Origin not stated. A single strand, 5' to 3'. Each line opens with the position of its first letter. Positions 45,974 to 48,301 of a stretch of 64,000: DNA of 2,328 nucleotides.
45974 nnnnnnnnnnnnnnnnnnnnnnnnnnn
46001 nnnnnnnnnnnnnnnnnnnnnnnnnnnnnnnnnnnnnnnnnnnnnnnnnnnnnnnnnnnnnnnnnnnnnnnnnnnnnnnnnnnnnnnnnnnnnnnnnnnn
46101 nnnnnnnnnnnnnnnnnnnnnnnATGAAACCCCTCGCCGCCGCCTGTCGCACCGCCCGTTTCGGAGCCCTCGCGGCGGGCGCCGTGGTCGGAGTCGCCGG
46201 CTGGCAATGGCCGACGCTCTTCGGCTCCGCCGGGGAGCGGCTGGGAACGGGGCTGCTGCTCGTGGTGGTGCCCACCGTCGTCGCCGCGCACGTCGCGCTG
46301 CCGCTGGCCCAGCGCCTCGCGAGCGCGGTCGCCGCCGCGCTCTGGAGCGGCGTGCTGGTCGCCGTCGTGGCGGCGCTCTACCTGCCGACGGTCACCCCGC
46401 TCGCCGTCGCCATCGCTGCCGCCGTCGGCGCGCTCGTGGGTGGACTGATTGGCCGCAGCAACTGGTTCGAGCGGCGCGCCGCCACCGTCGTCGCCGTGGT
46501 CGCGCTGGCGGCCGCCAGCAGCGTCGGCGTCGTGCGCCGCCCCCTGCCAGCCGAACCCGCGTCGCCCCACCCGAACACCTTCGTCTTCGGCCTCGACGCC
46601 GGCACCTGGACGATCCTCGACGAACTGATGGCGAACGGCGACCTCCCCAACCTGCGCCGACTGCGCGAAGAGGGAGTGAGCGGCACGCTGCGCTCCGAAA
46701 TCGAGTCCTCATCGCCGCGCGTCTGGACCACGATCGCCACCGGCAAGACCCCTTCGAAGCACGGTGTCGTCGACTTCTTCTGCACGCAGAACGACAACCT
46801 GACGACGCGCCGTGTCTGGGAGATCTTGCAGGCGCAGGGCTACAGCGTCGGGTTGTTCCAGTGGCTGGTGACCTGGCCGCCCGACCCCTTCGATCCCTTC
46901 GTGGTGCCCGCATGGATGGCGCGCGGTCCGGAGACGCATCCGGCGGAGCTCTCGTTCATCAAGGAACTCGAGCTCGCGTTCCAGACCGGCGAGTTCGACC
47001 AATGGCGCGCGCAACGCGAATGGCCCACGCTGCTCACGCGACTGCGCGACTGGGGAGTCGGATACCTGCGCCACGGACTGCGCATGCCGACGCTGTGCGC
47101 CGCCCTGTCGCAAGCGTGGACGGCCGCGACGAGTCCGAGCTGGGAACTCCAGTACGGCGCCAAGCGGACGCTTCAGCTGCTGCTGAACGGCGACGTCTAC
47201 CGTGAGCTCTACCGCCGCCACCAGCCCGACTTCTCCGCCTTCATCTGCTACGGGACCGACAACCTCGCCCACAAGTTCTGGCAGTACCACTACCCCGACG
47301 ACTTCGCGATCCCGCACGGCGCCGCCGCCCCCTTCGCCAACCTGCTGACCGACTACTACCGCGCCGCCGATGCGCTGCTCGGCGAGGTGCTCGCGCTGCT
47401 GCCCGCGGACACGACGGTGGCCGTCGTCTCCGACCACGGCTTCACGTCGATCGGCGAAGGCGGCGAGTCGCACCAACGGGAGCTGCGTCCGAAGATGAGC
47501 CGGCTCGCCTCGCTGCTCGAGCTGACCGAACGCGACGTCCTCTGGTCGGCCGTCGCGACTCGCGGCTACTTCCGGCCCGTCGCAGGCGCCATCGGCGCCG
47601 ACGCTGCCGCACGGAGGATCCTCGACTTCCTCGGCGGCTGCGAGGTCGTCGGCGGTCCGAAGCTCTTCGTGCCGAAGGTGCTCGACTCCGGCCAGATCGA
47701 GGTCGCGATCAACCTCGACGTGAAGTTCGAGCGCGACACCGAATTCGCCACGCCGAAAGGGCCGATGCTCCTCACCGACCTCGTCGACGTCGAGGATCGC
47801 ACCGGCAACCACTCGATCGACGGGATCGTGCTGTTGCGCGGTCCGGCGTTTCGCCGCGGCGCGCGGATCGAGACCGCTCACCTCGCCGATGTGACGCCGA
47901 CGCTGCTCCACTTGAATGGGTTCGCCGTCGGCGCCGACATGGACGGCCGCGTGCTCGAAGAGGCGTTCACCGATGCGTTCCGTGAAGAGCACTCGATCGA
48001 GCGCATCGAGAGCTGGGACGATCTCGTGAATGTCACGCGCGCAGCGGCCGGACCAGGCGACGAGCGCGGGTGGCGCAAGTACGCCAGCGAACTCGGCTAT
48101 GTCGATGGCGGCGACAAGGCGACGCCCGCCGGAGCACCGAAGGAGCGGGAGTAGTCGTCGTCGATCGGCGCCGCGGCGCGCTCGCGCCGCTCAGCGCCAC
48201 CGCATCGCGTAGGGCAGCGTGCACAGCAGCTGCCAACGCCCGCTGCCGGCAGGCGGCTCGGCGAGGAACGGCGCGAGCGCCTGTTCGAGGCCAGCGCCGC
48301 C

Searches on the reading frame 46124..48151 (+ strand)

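Call 42: search_protein_families(library=pfam, proteins=[window:46124-48151:+], max_evalue=0.01)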
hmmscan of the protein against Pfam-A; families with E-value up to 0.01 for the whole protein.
window:46124-48151:+ (676 aa): 2 families
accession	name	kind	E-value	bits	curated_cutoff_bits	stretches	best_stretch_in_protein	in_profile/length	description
PF01663.27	Phosphodiest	-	6.3e-26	92.2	23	1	153-444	2-225/342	Type I phosphodiesterase / nucleotide pyrophosphatase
PF00884.28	Sulfatase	-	0.0085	15.9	25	0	412-444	207-247/301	Sulfatase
